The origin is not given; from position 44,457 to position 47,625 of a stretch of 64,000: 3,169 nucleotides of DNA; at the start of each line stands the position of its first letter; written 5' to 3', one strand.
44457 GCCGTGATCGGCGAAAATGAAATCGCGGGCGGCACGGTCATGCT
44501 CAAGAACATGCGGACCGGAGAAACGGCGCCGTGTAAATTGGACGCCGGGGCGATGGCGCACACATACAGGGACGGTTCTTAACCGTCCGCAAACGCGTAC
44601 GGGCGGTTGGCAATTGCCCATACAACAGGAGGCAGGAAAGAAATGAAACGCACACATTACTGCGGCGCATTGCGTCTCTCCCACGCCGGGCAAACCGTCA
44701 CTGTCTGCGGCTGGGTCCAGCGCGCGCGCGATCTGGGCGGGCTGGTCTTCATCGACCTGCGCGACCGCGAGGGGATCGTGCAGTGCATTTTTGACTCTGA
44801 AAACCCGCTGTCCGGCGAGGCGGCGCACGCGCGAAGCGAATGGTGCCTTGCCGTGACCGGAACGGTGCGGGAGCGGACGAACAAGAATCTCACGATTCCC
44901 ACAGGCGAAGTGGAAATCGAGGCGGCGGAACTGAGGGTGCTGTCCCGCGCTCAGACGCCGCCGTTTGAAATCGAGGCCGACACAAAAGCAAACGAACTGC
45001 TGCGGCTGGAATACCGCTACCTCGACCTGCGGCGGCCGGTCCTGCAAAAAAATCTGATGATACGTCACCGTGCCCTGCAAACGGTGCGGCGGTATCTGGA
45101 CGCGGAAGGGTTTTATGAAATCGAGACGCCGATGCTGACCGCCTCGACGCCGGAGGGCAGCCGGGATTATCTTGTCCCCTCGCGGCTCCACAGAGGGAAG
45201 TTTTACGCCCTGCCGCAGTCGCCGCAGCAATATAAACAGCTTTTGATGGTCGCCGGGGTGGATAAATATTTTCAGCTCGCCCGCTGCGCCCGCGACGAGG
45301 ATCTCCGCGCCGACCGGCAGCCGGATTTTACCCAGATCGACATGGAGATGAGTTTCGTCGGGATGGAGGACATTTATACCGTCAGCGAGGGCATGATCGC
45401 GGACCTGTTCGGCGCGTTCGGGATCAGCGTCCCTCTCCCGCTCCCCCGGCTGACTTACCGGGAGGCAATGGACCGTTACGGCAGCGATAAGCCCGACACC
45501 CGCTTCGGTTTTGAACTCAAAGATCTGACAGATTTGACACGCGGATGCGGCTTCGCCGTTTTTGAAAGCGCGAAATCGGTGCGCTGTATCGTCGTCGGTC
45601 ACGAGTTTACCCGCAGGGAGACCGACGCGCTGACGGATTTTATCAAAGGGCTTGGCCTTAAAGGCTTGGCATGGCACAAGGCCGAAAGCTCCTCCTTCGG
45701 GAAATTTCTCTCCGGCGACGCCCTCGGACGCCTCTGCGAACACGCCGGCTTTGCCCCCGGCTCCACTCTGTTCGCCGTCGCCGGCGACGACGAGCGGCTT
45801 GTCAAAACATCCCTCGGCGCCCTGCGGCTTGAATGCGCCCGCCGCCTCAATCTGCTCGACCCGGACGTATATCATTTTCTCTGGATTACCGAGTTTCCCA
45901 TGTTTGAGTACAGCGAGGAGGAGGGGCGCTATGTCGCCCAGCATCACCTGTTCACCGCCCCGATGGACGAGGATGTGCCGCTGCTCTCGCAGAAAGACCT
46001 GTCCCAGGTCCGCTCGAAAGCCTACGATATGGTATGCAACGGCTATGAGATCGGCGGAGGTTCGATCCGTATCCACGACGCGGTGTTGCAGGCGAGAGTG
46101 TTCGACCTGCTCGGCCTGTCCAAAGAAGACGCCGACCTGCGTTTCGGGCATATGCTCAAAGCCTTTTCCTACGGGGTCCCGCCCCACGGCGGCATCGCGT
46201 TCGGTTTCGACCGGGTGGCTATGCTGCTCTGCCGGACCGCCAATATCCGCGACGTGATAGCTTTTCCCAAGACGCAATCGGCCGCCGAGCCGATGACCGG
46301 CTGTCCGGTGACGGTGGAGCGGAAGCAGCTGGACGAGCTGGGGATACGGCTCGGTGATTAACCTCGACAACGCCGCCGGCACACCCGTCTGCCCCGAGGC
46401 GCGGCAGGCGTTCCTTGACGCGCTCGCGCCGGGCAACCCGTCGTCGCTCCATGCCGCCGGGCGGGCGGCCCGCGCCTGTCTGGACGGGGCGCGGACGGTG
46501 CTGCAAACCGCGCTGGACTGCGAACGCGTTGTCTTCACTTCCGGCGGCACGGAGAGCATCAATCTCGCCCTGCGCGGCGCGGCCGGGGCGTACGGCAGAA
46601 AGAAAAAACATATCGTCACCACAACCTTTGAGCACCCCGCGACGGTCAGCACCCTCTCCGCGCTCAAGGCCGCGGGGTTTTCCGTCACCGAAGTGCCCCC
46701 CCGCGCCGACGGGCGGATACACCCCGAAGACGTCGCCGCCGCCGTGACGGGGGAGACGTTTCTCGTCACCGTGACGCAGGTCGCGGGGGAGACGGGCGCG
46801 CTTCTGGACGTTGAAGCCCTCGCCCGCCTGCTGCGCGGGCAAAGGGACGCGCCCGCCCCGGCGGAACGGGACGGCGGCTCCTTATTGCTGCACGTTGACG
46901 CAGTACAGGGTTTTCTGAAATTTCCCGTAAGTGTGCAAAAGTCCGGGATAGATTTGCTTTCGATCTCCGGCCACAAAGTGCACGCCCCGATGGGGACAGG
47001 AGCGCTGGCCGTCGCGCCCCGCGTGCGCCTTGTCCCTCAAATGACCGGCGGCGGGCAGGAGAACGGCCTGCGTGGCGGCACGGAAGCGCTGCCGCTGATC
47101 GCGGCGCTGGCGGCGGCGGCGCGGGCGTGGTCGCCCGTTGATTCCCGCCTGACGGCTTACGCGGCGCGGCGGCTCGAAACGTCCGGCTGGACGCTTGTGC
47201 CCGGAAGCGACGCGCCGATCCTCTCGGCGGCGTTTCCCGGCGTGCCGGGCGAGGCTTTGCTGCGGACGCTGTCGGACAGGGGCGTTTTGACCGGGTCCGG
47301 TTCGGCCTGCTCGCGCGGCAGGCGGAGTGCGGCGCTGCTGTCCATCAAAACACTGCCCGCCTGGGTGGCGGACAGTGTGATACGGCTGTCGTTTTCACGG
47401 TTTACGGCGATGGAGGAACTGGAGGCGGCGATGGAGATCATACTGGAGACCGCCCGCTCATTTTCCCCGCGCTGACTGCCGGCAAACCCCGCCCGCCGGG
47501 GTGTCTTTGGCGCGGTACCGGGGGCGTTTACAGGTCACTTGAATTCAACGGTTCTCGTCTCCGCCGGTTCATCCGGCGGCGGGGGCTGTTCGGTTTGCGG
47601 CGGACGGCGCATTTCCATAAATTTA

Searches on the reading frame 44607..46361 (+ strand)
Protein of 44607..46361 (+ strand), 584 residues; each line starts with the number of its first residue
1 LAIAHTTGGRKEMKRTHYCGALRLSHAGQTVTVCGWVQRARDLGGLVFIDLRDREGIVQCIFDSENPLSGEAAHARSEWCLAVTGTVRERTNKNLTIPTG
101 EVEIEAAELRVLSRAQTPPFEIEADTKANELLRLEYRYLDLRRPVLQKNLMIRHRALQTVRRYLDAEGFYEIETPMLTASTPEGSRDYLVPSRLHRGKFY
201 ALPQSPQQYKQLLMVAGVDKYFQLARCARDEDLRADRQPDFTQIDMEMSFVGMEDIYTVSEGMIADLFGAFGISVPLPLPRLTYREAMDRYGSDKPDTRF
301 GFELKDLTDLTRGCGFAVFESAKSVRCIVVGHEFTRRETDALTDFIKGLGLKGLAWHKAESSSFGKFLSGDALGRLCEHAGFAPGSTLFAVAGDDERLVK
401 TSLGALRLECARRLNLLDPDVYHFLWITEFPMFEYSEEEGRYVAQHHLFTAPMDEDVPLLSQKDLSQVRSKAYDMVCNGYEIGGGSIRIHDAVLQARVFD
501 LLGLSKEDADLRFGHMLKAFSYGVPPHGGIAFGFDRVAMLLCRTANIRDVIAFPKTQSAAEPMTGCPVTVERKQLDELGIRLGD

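Call 35: search_protein_families(library=pfam, proteins=[window:44607-46361:+], max_evalue=0.00001)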
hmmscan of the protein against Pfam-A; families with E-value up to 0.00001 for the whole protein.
window:44607-46361:+ (584 aa): 3 families
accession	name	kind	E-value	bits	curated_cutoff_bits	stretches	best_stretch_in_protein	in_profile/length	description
PF00152.25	tRNA-synt_2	-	1.6e-114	382.6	25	1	130-557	2-308/308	tRNA synthetases class II (D, K and N)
PF01336.31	tRNA_anti-codon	-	2.8e-16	59.6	27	1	31-112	1-75/75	OB-fold nucleic acid binding domain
PF02938.19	GAD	-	5.6e-08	33.3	23.4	1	320-400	6-93/95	GAD domain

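Call 65: find_related_loci(query=window:44607-46361:+, collection=genome_contigs, flank=10000)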
Query window:44607-46361:+ (584 aa) in genome_contigs; peptide patterns used: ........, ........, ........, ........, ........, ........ (x = any residue, [..] = any of these).
600 stretches matched a pattern (row limit reached: there are more); 592 encode a relative of the query (tblastn E <= 1e-3); the best 80 are kept; 80 distinct loci.
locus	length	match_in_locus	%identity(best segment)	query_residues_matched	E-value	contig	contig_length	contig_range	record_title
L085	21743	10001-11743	56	15-582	0e+0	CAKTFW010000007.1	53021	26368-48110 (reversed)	MAG: uncultured Oscillospiraceae bacterium isolate REFINED_METABAT215_TOP10_CONTIGS_1500_ASSEMBLY_K77_MERGED__Hadza_MoBi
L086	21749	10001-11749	56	11-580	0e+0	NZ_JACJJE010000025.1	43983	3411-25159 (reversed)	Pseudoflavonifractor capillosus strain An827 An827_NODE_25_length_43983_cov_69.0831, whole genome shotgun sequence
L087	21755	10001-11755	55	11-582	0e+0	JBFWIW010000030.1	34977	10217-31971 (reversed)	MAG: Oscillospiraceae bacterium isolate CA_2019_NHSR_114 NODE_2874_length_34977_cov_10.287346_NHSR, whole genome shotgun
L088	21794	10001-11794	56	4-582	0e+0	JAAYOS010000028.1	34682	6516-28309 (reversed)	MAG: Clostridiales bacterium isolate AS21ysBPME_78 24474_AS21, whole genome shotgun sequence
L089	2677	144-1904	55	15-583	0e+0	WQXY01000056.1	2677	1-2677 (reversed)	MAG: Oscillospiraceae bacterium isolate Emb289P3bin58 Ga0123356_10108454, whole genome shotgun sequence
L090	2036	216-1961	56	11-580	0e+0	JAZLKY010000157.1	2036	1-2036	MAG: Acutalibacteraceae bacterium isolate T1900044958_TA20190014.MAGScoT_cleanbin_000035 SGB_3888_k141_760935, whole gen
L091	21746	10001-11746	55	11-580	0e+0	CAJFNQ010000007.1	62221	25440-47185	Candidatus Metaruminococcus gallistercoris isolate Coassembly_mag_135 genome assembly, contig: MAGpy_11413_min2k_bin_135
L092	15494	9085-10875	55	3-580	0e+0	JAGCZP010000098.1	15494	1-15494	MAG: Clostridia bacterium isolate RGIG10267 Yak_Rumen.Co__c6855094, whole genome shotgun sequence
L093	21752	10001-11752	55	11-582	0e+0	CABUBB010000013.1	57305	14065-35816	MAG TPA_asm: uncultured Clostridiales bacterium isolate MGYG-HGUT-03838 genome assembly, contig: GUT_GENOME245503_13, wh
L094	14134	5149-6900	56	11-582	0e+0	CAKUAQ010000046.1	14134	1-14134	MAG: uncultured Eubacteriales bacterium isolate REFINED_METABAT215_TOP10_CONTIGS_1500_ASSEMBLY_K77_MERGED__Hadza_MoBio_h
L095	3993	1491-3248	54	11-582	0e+0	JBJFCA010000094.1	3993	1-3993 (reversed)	MAG: Lachnospiraceae bacterium isolate PUUB40_bin.023 NODE_23520_length_3993_cov_5.103352, whole genome shotgun sequence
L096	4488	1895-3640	54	14-581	0e+0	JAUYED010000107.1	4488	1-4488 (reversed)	MAG: Bacillota bacterium isolate C20_metabat.bin.91 C20_k141_691636, whole genome shotgun sequence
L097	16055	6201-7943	55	14-580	0e+0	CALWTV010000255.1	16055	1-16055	MAG: uncultured Clostridia bacterium isolate E06__bin124 genome assembly, contig: E06__k127_5471648, whole genome shotgu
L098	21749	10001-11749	53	12-582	0e+0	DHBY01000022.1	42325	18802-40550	MAG TPA_asm: Firmicutes bacterium UBA4916 UBA4916_contig_11205, whole genome shotgun sequence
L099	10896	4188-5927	54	15-582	0e+0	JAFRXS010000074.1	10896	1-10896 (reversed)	MAG: Clostridia bacterium isolate RGIG2893 Goat_Omasum.Co__c669690, whole genome shotgun sequence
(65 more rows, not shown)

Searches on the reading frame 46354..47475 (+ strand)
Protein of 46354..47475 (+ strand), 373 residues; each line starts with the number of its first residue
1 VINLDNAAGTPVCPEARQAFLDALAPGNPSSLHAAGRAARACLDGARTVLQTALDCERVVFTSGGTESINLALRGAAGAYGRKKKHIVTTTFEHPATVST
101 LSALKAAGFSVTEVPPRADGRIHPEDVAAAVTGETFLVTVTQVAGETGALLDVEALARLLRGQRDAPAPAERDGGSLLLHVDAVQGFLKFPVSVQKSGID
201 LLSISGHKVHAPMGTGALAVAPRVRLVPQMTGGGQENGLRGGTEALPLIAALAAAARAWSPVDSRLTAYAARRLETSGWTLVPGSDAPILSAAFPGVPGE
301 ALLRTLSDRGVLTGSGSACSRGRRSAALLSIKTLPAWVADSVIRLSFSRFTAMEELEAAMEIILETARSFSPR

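Call 35: search_protein_families(library=pfam, proteins=[window:46354-47475:+], max_evalue=0.00001)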
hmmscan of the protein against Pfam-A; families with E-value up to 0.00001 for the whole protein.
window:46354-47475:+ (373 aa): 1 family
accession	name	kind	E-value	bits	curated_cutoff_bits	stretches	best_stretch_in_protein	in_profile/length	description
PF00266.25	Aminotran_5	-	3.3e-46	158.4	21.5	1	2-358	1-370/371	Aminotransferase class-V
